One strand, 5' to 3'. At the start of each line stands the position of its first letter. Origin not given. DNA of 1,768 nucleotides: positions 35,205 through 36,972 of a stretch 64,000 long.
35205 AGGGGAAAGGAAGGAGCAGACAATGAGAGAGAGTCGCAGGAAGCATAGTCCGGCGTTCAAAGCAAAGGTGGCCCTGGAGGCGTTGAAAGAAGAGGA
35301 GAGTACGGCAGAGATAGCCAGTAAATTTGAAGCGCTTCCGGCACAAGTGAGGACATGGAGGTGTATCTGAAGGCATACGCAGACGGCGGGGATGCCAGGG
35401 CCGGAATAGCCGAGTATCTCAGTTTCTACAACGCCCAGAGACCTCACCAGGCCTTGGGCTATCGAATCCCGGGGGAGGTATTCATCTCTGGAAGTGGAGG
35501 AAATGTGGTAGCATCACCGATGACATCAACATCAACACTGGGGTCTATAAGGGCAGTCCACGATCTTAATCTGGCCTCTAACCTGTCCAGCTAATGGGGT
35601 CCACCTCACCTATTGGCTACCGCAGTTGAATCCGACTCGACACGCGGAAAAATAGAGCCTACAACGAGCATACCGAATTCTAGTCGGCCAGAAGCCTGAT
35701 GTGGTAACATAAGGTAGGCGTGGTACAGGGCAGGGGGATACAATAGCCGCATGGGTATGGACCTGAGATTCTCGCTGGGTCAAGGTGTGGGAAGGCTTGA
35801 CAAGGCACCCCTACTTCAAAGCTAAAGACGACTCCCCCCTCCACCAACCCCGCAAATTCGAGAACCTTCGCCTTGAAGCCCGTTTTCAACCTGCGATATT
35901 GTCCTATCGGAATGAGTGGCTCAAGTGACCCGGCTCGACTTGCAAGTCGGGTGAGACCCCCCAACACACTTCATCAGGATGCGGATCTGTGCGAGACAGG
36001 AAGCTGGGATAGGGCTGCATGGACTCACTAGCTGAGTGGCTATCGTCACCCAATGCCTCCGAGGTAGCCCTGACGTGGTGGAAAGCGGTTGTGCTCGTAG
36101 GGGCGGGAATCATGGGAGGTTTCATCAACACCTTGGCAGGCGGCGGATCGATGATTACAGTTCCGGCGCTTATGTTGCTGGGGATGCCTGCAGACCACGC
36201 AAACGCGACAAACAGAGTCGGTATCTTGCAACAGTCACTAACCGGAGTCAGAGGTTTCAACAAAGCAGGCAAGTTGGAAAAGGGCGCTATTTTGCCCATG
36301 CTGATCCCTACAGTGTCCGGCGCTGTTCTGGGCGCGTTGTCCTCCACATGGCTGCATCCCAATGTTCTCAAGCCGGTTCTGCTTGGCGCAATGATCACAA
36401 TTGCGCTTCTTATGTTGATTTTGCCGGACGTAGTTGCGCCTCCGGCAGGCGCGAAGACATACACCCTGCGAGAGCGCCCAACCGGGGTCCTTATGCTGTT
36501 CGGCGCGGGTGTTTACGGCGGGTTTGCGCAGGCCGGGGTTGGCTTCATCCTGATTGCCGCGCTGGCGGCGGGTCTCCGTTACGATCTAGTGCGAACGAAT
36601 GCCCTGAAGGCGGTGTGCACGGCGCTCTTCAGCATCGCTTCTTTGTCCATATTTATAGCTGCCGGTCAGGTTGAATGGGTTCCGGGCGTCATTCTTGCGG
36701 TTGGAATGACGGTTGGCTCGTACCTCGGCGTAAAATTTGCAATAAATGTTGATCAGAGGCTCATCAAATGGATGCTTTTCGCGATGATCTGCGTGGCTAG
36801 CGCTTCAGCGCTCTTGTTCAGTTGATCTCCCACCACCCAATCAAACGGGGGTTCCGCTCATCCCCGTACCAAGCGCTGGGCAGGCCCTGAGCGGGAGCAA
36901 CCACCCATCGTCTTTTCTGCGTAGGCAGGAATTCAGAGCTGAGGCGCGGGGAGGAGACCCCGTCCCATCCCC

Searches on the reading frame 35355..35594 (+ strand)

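Call 68: search_protein_families(library=pfam, proteins=[window:35355-35594:+], max_evalue=0.1)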
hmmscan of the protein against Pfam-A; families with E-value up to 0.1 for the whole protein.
window:35355-35594:+ (79 aa): 2 families
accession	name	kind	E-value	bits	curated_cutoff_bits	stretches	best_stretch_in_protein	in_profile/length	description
PF13683.12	rve_3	-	3.8e-07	30.2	26.5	1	10-39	38-67/67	Integrase core domain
PF13333.12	rve_2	-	0.089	13.4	22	0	13-37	22-46/56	Integrase core domain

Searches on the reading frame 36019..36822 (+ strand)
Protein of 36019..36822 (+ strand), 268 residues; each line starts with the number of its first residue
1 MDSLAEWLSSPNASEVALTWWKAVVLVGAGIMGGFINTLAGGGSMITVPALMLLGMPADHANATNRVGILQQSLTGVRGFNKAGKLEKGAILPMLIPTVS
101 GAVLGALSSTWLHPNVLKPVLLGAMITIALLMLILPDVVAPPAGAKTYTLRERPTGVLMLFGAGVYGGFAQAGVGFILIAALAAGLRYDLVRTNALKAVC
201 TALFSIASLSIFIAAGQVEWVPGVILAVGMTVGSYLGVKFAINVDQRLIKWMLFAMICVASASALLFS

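Call 10: search_protein_families(library=pfam, proteins=[window:36019-36822:+], max_evalue=0.001)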
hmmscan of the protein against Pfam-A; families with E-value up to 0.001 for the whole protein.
window:36019-36822:+ (268 aa): 1 family
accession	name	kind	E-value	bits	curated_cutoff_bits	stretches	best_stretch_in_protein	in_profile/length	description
PF01925.25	TauE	-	1.1e-42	146.8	32.6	1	26-262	1-235/237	Sulfite exporter TauE/SafE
